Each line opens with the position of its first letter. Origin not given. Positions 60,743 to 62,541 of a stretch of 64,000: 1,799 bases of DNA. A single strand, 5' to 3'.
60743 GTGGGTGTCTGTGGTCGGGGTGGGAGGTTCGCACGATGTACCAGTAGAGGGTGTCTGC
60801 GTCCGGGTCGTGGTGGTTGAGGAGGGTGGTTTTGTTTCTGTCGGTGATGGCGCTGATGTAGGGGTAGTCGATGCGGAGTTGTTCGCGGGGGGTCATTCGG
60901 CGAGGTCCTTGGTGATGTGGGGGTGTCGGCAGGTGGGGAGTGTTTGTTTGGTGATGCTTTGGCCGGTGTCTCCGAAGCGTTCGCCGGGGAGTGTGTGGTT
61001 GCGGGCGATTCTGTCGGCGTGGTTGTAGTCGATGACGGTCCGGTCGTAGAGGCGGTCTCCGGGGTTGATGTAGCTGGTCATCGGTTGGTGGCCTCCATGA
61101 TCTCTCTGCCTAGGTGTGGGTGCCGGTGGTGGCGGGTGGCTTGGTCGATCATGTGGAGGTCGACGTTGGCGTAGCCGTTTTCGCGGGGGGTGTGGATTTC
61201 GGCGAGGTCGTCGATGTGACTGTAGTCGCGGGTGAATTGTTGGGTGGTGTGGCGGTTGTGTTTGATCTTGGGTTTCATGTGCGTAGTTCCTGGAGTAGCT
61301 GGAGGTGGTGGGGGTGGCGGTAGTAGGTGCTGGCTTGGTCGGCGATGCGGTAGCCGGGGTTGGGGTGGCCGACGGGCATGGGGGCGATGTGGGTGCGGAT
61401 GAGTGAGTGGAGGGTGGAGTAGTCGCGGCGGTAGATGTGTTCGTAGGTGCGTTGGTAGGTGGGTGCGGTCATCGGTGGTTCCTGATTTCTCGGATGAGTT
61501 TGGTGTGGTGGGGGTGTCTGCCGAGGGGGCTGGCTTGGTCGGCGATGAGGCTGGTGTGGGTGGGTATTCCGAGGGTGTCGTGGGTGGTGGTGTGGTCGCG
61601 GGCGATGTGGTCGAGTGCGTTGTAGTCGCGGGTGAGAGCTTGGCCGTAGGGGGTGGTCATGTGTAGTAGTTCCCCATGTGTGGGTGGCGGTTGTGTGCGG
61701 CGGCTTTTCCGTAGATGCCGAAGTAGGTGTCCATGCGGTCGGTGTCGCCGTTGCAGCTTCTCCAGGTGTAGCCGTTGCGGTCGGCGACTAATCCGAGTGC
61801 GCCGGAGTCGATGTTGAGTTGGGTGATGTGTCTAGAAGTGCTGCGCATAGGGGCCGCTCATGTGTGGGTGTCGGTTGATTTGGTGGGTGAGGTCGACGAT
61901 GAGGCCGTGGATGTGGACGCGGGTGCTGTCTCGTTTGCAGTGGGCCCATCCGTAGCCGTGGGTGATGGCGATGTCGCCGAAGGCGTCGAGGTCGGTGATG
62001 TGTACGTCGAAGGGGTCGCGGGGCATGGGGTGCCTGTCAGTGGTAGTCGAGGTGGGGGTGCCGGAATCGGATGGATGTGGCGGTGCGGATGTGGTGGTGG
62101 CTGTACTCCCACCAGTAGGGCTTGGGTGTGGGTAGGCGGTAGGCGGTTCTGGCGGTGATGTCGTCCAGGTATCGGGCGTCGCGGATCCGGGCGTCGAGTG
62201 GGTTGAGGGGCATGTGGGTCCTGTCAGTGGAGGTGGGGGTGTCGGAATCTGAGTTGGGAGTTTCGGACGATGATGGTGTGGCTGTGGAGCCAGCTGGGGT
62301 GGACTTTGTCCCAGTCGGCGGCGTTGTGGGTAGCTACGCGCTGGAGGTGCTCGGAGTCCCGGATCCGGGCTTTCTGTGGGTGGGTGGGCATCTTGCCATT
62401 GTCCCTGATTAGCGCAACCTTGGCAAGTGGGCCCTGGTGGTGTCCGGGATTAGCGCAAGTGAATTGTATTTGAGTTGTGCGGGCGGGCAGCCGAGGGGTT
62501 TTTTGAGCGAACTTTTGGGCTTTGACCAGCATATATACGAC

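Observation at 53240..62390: Approximately 9.2-kb tandem array of about 45-50 diversified small ORFs sharing a near-C-terminal R-H-P-H-(I/L/M) motif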

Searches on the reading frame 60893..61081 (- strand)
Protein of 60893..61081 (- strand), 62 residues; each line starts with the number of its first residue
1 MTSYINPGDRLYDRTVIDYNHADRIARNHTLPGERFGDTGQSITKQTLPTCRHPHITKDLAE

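Call 47: predict_structure(alignment_id=A2)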
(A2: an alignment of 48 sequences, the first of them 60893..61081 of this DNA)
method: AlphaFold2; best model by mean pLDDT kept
length: 62 residues; sequences in the alignment: 48
mean_pLDDT: 79.3   pTM: 0.58
mean pLDDT of the five models: 79.3, 78.7, 76.8, 76.3, 73.8
residues with pLDDT >= 90: 12; 70-90: 37; 50-70: 12; < 50: 1
segments of 3 or more residues with pLDDT < 50: none
pLDDT, mean of each block of 10 residues (from residue 1): 57 81 91 83 88 79 59
secondary structure, 60 per line:
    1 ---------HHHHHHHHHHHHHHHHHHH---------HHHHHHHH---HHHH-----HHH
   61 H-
elements in order: H10-28 H38-45 H49-52 H58-61

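Call 67: fold_search(model_id=the predicted structure, library=viral)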
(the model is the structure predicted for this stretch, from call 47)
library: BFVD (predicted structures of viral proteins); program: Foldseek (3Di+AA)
matches with E <= 10: 25; with E <= 0.001: 0
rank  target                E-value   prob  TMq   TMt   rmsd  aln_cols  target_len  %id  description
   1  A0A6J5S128            3.5e+00  0.12  0.35  0.24   5.9        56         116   16  Uncharacterized protein [uncultured Caudovirales phage]
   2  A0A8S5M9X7            4.2e+00  0.18  0.47  0.41   7.1        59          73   14  Uncharacterized protein [Siphoviridae sp. ctv4j104]
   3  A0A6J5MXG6            5.4e+00  0.14  0.52  0.32   7.6        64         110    9  Uncharacterized protein [uncultured Caudovirales phage]
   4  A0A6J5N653            5.4e+00  0.12  0.41  0.14   6.7        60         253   15  Uncharacterized protein [uncultured Caudovirales phage]
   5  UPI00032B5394         5.7e+00  0.10  0.37  0.20   5.5        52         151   19  (no name look-up for this kind of identifier)
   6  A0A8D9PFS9            5.7e+00  0.07  0.33  0.20   8.2        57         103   19  (no name in the UniProt tables at hand)
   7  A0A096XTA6            5.7e+00  0.06  0.30  0.34   5.7        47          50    8  Uncharacterized protein [Enterococcus phage ECP3]
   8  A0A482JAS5            6.5e+00  0.07  0.31  0.28   5.2        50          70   16  Uncharacterized protein [Streptomyces phage EGole]
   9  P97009                6.5e+00  0.06  0.29  0.27   7.4        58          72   14  (no name in the UniProt tables at hand)
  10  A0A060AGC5            7.8e+00  0.11  0.44  0.40   5.7        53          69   13  Uncharacterized protein [Listeria phage LMSP-25]
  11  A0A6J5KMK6            7.8e+00  0.08  0.42  0.31   5.6        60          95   15  Uncharacterized protein [uncultured Caudovirales phage]
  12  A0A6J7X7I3            7.8e+00  0.07  0.38  0.36  10.0        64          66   11  Uncharacterized protein [uncultured Caudovirales phage]
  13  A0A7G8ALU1            8.3e+00  0.10  0.43  0.53   4.3        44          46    7  (no name in the UniProt tables at hand)
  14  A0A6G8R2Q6            8.3e+00  0.10  0.40  0.18   5.2        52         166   17  Uncharacterized protein [Arthrobacter phage Whytu]
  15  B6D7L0                8.3e+00  0.08  0.41  0.37   7.2        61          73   11  (no name in the UniProt tables at hand)
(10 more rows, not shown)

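Call 94: fold_search(model_id=the predicted structure, library=pdb)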
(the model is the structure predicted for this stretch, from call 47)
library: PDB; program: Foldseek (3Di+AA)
matches with E <= 10: 2; with E <= 0.001: 0
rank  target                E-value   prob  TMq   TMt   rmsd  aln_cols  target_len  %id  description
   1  8ada_A                5.4e+00  0.04  0.31  0.22  12.4        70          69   14  Crystal structure of ClpC2 N-terminal domain (released 2023-03-29)
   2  2waq_A                8.4e+00  0.08  0.38  0.05   6.3        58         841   16  The complete structure of the archaeal 13-subunit DNA-directed RNA Polymerase (released 2009-05-19)

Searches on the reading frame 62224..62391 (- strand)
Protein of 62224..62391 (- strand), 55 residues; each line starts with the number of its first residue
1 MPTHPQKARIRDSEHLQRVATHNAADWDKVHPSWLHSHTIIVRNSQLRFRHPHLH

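Call 10: search_protein_families(library=pfam, alignment_id=A1, max_evalue=0.1)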
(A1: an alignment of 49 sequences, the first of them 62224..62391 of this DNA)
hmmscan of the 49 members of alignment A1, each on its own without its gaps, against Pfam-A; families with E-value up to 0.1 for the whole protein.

A. member 1, window:62224-62391:- (55 aa): 0 families

B. families by the number of members that match (of 49 scanned): 4 families
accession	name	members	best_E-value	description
PF20101.4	DUF6491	1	0.02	Family of unknown function (DUF6491)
PF01548.23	DEDD_Tnp_IS110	1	0.031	Transposase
PF13628.12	DUF4142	1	0.078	Domain of unknown function (DUF4142)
PF10984.13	DUF2794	1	0.093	Protein of unknown function (DUF2794)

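Call 11: search_protein_families(library=phrogs, alignment_id=A1, max_evalue=0.1)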
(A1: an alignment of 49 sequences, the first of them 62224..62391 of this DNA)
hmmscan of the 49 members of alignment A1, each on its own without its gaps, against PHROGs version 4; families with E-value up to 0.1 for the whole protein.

A. member 1, window:62224-62391:- (55 aa): 0 families

B. families by the number of members that match (of 49 scanned): 4 families
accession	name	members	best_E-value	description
phrog_30754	-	1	0.013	-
phrog_31102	-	1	0.042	-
phrog_33540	-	1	0.044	-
phrog_22540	-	1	0.063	-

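Call 19: find_homologous_proteins(query=A1, max_evalue=0.001)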
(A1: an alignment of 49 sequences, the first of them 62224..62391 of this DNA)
Query A1 (49 sequences) (55 aa, profile of the alignment): 2 proteins with E <= 0.001 among 246 candidates.
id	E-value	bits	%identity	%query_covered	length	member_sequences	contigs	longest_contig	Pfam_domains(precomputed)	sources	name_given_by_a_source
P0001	1.7e-5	43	-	-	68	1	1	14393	-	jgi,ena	-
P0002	8.0e-4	38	100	100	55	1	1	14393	-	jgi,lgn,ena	-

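Call 21: find_encoding_contigs(protein=P0002, flank=10000, max_places=10)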
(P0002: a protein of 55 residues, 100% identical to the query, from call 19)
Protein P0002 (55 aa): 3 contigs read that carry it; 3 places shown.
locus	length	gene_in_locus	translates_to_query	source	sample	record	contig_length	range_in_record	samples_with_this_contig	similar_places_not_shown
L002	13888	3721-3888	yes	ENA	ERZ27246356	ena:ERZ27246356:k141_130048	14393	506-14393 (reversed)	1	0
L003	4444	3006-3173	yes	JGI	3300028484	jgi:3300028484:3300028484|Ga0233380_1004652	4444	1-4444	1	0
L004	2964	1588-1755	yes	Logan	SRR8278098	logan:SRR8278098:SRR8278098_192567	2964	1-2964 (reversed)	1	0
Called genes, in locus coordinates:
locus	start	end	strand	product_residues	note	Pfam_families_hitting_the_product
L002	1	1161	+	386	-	?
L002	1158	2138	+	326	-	PF00268:Ribonuc_red_sm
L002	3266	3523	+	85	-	-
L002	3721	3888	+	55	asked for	-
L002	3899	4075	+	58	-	-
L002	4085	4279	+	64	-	-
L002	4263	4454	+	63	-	-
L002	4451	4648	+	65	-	-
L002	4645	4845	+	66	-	-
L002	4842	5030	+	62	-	-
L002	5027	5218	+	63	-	-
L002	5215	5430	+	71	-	-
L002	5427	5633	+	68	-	-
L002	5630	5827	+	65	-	-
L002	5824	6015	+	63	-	-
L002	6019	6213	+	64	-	-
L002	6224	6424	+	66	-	-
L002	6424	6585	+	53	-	-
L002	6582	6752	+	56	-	-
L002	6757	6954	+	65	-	-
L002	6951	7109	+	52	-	-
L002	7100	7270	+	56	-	-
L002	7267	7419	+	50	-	-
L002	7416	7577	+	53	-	-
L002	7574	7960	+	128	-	-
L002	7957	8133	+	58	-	-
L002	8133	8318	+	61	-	-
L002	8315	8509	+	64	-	-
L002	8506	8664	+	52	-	-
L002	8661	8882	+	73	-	-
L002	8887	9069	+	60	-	-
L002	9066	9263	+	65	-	-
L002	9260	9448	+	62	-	-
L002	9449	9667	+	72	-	-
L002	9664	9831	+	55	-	-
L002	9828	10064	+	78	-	-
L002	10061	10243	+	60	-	-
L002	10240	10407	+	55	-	-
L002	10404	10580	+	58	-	-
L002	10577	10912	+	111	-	-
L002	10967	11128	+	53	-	-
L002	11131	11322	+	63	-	-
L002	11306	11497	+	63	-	-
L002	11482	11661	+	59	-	-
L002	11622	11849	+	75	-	-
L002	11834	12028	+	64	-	-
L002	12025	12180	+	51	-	-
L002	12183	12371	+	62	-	-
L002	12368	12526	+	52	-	-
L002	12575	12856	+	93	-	-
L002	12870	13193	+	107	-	-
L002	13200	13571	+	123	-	-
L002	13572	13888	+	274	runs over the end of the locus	?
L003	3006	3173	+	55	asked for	-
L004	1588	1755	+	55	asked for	-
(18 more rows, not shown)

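Call 25: search_protein_representatives(alignment_id=A1)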
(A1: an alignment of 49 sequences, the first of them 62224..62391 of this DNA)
Query: 49 sequences, 63 profile positions. Proteins with E-value up to 0.001 (for the whole library): 31; up to 1e-10: 0; up to 1e-30: 0. The best 31 are listed.
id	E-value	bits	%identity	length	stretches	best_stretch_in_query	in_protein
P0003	6.8e-10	55.3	-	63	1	1-59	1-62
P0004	1.9e-09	53.9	-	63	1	1-62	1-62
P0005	2.1e-08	50.5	-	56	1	1-59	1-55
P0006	4.4e-08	49.5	-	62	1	1-58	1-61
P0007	1.3e-07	48.0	-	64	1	1-59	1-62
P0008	2.7e-07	47.0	-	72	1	1-62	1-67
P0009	3.8e-07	46.5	-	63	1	1-58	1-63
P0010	3.9e-07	46.5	-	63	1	1-62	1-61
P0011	1.6e-06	44.5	-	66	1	3-62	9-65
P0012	1.7e-06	44.4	-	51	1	8-57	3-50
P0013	3.4e-06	43.4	-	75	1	5-63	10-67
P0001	5.5e-06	42.8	-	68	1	1-62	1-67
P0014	6.9e-06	42.5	-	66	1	3-58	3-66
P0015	7.3e-06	42.4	-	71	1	1-61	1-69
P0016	1.1e-05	41.8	-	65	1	1-59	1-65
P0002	2.5e-04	37.5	-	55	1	1-54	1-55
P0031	5.3e-04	36.4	-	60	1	9-54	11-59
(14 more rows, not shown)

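Call 27: find_encoding_contigs(protein=P0031, flank=10000, max_places=6)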
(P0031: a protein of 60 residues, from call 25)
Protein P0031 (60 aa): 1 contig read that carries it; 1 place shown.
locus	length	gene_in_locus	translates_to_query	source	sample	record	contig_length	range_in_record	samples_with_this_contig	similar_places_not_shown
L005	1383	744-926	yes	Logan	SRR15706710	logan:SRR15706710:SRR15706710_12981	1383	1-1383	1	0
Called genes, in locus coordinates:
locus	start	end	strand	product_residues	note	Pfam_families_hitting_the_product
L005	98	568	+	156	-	-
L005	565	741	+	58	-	-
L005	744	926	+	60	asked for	-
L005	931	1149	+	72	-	-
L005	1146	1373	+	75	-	-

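Call 28: find_encoding_contigs(protein=P0012, flank=10000, max_places=6)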
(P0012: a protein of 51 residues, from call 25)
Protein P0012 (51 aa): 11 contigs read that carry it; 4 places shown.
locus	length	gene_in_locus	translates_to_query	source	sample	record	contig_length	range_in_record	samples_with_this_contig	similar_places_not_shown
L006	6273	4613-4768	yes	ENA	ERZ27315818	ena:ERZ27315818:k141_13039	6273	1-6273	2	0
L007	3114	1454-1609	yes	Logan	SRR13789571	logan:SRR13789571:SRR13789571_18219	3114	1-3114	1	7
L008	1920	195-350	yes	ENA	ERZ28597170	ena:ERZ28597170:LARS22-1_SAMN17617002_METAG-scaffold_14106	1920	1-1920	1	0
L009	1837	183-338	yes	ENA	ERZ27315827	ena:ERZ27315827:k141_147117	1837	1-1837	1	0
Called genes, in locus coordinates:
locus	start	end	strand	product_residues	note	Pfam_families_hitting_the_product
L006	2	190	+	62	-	?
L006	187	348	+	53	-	-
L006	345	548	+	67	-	-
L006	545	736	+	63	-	-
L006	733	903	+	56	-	-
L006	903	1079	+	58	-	-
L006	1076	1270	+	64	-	-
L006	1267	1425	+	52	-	-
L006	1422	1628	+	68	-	-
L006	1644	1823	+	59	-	-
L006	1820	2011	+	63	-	-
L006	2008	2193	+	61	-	-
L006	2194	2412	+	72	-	-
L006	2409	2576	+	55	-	-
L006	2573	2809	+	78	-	-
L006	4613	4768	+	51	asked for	-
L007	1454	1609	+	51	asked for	-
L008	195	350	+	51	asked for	-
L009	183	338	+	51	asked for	-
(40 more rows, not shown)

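Call 57: find_related_loci(query=L002:1158-2138:+, collection=viral_contigs, flank=10000)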
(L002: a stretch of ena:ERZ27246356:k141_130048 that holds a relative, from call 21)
Query L002:1158-2138:+ (326 aa) in viral_contigs; peptide patterns used: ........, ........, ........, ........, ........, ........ (x = any residue, [..] = any of these).
349 stretches matched a pattern; 343 encode a relative of the query (tblastn E <= 1e-3); the best 80 are kept; 80 distinct loci.
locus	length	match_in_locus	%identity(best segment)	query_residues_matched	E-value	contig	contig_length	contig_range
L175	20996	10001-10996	75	4-326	5e-166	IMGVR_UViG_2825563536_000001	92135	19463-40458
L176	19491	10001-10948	76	2-326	2e-165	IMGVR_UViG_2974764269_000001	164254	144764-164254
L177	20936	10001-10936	78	6-326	3e-165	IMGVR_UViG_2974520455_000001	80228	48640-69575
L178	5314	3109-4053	76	3-326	1e-167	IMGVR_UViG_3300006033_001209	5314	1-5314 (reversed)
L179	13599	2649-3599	75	1-326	1e-164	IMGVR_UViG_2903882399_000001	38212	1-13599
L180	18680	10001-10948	75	2-326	1e-164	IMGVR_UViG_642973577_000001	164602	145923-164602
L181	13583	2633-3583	75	1-326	2e-164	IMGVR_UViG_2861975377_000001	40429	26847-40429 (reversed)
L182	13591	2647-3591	76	3-326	2e-163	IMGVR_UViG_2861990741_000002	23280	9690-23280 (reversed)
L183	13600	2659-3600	76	4-326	1e-163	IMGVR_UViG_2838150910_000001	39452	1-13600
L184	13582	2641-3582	76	4-326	2e-163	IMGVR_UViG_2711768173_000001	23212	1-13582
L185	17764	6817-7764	74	2-326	2e-161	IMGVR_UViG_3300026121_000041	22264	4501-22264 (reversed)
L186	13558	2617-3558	73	4-326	6e-161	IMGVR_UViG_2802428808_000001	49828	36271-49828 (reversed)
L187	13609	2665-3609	74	3-326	5e-161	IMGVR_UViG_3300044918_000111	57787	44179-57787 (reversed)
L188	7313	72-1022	74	1-326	6e-161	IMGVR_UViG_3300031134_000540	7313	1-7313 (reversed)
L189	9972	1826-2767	73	4-326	4e-160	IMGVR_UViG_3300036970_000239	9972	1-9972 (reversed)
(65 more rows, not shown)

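Call 70: search_solved_structures(query=A1, max_evalue=1)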
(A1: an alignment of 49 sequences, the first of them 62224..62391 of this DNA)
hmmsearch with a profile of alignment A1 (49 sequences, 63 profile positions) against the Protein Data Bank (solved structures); distinct sequences matched with E-value up to 1: 3.
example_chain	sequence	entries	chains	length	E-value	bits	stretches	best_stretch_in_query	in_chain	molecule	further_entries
8b78_A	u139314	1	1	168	0.75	13.5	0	11-49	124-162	GTPase KRas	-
8jhl_A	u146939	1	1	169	0.98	13.1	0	11-49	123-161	GTPase KRas, N-terminally processed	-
8jgd_A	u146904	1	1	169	0.99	13.1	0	11-49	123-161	GTPase KRas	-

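Call 71: search_protein_families(library=ncbifam, alignment_id=A1, max_evalue=0.1)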
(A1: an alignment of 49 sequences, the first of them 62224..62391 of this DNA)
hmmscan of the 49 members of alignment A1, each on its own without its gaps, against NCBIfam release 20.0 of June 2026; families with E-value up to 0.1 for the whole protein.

A. member 1, window:62224-62391:- (55 aa): 0 families

B. families by the number of members that match (of 49 scanned): 6 families
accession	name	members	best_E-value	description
NF008725.1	PRK11727.1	1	0.0054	23S rRNA (adenine(1618)-N(6))-methyltransferase RlmF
NF010441.0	PRK13867.1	1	0.014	type IV secretion system effector chaperone VirE1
NF011879.0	PRK15352.1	1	0.056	SPI-2 type III secretion system apparatus protein SsaO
TIGR04268.1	FxSxx-COOH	1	0.074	FxSxx-COOH cyclophane-containing RiPP peptide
TIGR03330.1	SAM_DCase_Bsu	1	0.081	adenosylmethionine decarboxylase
NF008990.0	PRK12334.2-2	1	0.098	nucleoside triphosphate pyrophosphohydrolase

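Call 72: search_protein_families(library=padloc, alignment_id=A1, max_evalue=0.1)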
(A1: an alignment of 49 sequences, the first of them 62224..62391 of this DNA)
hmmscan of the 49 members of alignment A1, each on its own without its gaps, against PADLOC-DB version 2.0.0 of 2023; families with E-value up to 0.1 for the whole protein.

A. member 1, window:62224-62391:- (55 aa): 0 families

B. families by the number of members that match (of 49 scanned): 4 families
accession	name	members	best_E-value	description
PDLC04433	PDC-M13A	1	0.014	-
PDLC04192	HEC-01B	1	0.021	-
PDLC00910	OGG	1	0.023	OGG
PDLC04988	PDC-S29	1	0.027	-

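Call 90: find_homologous_proteins(query=L005:98-568:+, max_evalue=0.001)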
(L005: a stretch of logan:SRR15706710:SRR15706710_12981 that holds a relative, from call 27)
Query L005:98-568:+ (156 aa): 7 proteins with E <= 0.001 among 14 candidates.
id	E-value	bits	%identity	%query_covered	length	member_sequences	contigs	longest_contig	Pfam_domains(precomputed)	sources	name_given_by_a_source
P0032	1.1e-100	352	99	100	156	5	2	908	-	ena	-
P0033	2.9e-45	172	81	63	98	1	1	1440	-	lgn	-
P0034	3.9e-45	172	81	63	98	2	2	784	-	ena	-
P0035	2.0e-34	137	71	63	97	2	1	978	-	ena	-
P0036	2.6e-28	117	59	67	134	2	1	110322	-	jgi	jgi:hypothetical protein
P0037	8.8e-26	109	96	35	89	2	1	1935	-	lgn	-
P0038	2.9e-23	101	91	35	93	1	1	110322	-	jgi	jgi:hypothetical protein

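Call 91: find_encoding_contigs(protein=P0036, flank=10000, max_places=3)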
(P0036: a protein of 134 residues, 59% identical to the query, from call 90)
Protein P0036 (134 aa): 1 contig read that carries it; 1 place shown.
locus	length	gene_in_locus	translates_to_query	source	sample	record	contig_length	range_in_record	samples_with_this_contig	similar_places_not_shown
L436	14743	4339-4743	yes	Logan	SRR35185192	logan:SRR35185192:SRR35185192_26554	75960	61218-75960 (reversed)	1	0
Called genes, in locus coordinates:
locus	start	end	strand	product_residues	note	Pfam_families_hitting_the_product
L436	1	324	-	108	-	?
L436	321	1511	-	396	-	-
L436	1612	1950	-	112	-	-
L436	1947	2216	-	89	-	-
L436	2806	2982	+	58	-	-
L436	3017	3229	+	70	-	-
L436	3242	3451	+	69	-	-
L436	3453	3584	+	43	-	-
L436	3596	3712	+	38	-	-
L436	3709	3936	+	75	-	-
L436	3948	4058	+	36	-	-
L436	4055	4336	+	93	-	-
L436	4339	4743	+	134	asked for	-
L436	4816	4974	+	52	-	-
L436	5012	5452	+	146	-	-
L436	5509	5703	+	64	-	-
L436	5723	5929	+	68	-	-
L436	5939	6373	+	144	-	-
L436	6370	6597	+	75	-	-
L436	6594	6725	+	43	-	-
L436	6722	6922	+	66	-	-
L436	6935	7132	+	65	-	-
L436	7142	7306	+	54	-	-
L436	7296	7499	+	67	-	-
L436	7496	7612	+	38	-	-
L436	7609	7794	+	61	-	-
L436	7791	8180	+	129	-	-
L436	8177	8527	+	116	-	-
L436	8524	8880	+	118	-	-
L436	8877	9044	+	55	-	-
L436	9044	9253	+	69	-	-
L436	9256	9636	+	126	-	-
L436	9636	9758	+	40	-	-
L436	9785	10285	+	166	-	-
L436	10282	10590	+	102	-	-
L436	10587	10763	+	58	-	-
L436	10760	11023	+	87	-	-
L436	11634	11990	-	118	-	-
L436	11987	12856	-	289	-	-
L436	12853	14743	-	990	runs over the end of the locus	PF09250:Prim-Pol, PF08706:D5_N (weak), PF19263:DUF5906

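Call 95: find_homologous_proteins(query=L436:5723-5929:+, max_evalue=10)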
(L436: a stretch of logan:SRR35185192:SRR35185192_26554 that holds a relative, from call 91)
Query L436:5723-5929:+ (68 aa): 1 proteins with E <= 10 among 1 candidates.
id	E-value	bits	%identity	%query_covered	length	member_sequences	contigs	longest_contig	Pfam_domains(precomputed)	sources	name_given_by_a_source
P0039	4.0e-40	153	100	100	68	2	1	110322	-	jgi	jgi:hypothetical protein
